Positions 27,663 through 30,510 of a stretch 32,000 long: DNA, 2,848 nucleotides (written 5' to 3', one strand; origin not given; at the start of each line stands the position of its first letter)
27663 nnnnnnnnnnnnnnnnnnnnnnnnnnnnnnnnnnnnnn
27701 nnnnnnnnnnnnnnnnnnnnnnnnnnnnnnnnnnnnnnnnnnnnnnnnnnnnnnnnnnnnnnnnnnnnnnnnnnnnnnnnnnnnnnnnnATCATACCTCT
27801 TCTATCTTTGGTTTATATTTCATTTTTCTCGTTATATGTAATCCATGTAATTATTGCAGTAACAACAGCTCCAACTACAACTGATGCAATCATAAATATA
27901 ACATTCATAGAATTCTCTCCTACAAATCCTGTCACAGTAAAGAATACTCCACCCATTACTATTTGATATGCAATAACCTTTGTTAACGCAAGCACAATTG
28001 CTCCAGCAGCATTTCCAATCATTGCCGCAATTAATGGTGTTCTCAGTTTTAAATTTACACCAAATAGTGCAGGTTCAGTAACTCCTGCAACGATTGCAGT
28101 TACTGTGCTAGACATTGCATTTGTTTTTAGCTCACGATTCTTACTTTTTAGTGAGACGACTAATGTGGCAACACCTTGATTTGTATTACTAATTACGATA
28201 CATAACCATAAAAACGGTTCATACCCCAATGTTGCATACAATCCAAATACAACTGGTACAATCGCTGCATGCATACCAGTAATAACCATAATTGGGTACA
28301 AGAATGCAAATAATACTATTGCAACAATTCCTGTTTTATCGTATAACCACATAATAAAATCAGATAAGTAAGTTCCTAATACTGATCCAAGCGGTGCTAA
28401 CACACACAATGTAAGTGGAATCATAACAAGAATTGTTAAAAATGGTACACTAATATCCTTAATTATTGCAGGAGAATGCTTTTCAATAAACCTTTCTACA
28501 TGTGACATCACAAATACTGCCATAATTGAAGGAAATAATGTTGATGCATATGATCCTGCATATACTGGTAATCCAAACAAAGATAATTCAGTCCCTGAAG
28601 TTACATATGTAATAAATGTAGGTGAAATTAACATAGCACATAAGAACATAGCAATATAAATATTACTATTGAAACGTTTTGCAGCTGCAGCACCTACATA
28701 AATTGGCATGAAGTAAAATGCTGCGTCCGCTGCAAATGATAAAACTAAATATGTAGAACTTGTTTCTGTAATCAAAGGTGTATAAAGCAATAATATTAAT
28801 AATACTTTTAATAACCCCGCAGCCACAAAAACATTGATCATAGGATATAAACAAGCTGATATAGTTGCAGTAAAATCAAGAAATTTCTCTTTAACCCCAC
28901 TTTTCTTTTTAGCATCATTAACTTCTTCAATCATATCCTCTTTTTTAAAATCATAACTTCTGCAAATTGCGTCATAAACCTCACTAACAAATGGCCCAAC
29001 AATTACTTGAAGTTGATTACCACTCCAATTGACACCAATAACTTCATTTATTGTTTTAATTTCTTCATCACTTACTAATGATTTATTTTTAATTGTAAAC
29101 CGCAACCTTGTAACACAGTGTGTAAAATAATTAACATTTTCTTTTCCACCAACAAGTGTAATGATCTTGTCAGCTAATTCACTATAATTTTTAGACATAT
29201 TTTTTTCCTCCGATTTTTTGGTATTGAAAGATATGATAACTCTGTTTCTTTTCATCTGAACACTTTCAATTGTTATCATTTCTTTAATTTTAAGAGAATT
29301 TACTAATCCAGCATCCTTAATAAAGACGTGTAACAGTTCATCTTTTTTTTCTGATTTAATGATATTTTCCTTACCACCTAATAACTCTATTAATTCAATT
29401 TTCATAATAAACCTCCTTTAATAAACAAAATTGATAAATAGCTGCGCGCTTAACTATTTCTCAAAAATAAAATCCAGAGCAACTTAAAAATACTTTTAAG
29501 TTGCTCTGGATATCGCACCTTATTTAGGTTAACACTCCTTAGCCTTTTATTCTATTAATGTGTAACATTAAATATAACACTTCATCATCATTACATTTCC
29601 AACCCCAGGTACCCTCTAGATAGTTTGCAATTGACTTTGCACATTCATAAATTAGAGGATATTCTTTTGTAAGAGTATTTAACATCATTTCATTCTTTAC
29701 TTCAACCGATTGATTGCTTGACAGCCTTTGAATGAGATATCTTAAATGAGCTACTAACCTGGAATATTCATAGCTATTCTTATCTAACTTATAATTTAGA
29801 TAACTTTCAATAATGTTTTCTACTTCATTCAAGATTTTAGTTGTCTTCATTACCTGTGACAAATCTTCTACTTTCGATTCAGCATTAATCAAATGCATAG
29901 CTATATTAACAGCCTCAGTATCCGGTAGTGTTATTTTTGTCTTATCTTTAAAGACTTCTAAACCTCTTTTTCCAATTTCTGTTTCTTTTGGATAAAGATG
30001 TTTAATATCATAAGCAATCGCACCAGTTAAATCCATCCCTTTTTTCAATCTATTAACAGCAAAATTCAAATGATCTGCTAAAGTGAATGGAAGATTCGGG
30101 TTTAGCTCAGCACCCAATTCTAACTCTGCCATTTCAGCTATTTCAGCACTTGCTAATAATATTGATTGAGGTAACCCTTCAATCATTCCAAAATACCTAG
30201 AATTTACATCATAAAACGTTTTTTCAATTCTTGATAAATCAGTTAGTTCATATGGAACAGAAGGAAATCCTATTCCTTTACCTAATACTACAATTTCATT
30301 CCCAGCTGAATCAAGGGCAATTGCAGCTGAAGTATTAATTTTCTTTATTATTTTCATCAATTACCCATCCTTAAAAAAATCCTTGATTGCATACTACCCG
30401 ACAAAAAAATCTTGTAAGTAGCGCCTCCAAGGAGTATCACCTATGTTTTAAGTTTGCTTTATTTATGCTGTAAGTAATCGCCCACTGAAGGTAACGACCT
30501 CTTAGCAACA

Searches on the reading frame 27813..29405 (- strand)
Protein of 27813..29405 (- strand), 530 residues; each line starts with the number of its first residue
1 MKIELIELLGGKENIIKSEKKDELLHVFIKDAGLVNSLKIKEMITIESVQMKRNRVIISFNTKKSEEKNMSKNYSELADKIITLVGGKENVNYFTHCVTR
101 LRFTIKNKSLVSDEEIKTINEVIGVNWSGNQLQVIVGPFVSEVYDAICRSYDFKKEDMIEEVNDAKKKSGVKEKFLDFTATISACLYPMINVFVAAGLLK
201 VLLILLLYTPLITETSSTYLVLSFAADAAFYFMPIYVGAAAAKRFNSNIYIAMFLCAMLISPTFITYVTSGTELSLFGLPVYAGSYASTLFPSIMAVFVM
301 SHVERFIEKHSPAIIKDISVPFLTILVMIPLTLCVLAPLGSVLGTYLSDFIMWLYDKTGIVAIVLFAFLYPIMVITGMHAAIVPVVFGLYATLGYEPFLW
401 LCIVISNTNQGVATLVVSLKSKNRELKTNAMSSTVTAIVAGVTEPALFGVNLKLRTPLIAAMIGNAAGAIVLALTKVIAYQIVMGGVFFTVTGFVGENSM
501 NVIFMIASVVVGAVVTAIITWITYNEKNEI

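Call 97: search_protein_families(library=pfam, proteins=[window:27813-29405:-], max_evalue=0.001)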
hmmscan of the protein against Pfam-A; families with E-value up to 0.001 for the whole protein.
window:27813-29405:- (530 aa): 2 families
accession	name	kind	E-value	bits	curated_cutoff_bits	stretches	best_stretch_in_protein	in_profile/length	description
PF02378.23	PTS_EIIC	-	1.3e-29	103.8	30.7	1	186-464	4-318/319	Phosphotransferase system, EIIC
PF00367.25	PTS_EIIB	-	9.9e-17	60.5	27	1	80-111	2-33/34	phosphotransferase system, EIIB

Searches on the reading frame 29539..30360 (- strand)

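Call 97: search_protein_families(library=pfam, proteins=[window:29539-30360:-], max_evalue=0.001)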
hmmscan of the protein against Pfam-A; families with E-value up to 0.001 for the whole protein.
window:29539-30360:- (273 aa): 2 families
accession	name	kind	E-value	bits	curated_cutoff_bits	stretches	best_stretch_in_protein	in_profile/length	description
PF00874.25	PRD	-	6.2e-38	129.4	23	2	180-270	3-89/90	PRD domain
PF03123.20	CAT_RBD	-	5.4e-13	49.1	25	1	2-50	1-49/57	CAT RNA binding domain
